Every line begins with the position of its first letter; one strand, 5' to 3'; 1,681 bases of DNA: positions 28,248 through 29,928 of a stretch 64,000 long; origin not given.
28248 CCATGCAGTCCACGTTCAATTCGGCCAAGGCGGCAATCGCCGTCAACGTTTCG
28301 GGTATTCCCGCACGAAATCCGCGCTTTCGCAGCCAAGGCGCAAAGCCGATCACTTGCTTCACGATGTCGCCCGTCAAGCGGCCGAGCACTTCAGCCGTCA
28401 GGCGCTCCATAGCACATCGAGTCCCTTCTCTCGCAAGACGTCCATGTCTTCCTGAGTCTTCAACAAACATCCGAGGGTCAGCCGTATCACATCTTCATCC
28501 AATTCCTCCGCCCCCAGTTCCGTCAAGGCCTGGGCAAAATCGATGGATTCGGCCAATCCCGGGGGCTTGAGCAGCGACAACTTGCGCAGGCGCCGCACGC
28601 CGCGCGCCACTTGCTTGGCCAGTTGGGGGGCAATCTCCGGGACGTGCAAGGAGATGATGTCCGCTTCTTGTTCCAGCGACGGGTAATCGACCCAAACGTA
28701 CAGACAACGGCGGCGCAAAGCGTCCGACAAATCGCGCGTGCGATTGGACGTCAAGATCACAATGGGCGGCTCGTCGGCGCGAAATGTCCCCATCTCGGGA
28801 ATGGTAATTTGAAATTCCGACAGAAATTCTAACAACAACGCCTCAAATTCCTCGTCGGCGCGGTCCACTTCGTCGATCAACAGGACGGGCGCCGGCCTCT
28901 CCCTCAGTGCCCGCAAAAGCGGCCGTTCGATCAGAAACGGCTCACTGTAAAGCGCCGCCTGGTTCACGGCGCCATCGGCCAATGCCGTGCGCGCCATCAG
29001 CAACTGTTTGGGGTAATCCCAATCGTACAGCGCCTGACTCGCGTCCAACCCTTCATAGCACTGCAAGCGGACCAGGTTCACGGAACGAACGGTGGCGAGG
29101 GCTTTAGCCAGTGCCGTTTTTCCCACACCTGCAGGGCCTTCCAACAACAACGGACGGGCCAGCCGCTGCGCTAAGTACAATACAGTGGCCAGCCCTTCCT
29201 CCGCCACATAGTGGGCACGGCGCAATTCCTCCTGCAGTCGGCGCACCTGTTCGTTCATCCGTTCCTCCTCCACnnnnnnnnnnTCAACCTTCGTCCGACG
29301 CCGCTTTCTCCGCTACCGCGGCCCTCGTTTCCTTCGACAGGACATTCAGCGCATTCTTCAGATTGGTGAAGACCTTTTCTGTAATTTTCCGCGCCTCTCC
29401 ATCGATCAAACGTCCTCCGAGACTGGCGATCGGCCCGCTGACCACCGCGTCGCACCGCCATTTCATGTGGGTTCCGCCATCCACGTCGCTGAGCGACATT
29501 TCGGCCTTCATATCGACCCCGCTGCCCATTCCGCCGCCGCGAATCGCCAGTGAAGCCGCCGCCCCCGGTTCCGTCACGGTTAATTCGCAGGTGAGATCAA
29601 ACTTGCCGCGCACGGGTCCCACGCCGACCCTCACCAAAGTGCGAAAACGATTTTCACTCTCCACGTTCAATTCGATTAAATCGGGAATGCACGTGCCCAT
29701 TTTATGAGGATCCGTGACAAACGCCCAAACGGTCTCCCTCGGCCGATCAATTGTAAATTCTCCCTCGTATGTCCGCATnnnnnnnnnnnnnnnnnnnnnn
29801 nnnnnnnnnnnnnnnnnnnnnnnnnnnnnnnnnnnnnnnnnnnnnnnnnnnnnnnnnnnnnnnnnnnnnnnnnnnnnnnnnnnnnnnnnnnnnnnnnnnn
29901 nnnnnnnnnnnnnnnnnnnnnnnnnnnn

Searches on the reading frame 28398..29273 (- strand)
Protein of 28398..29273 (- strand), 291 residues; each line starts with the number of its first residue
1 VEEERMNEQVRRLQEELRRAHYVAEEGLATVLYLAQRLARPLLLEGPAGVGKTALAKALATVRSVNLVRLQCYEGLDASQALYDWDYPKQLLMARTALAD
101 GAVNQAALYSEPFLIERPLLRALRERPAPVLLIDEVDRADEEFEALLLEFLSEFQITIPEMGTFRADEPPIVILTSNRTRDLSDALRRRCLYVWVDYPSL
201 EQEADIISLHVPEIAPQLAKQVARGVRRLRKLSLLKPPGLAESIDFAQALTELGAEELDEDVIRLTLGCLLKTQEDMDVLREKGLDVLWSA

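Call 5: search_protein_families(library=pfam, proteins=[window:28398-29273:-], max_evalue=0.01)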
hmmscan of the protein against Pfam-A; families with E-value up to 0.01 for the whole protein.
window:28398-29273:- (291 aa): 10 families
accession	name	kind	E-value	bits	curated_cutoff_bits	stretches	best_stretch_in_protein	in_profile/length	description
PF07728.20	AAA_5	-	1.2e-13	51.7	22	1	41-190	1-139/139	AAA domain (dynein-related subfamily)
PF00004.35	AAA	-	1.2e-12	48.9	21.2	1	42-190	1-123/131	ATPase family associated with various cellular activities (AAA)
PF07726.17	AAA_3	-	2.7e-08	34.2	27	1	129-178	64-112/131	ATPase family associated with various cellular activities (AAA)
PF13191.12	AAA_16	-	5e-07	30.8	32.6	1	40-153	25-158/167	AAA ATPase domain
PF13401.12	AAA_22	-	9.5e-07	29.6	27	1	39-152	5-109/130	AAA domain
PF07724.20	AAA_2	-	1.7e-06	28.6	27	1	43-178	7-125/166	AAA domain (Cdc48 subfamily)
PF05496.18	RuvB_N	-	0.00015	22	27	0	42-66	36-60/159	Holliday junction DNA helicase RuvB P-loop domain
PF05729.18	NACHT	-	0.0022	18.3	26.7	0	40-61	1-22/167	NACHT domain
PF01637.24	ATPase_2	-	0.0032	17.7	33.2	1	28-152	8-137/225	ATPase domain predominantly from Archaea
PF14532.12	Sigma54_activ_2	-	0.0068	17.1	25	0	29-67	11-49/138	Sigma-54 interaction domain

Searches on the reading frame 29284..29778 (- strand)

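Call 5: search_protein_families(library=pfam, proteins=[window:29284-29778:-], max_evalue=0.01)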
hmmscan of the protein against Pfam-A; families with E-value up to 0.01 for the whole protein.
window:29284-29778:- (164 aa): 4 families
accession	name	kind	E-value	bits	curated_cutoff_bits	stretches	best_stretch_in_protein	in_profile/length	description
PF06240.19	COXG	-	6.9e-31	107.3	22.2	1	6-144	1-139/140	Carbon monoxide dehydrogenase subunit G (CoxG)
PF10604.15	Polyketide_cyc2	-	1.9e-12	48.1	27.4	1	1-142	1-139/142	Polyketide cyclase / dehydrase and lipid transport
PF03364.25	Polyketide_cyc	-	0.0008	20.1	23.4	1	10-71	1-63/126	Polyketide cyclase / dehydrase and lipid transport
PF08327.17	AHSA1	-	0.0027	18.4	22.1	1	12-116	2-103/125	Activator of Hsp90 ATPase homolog 1-like protein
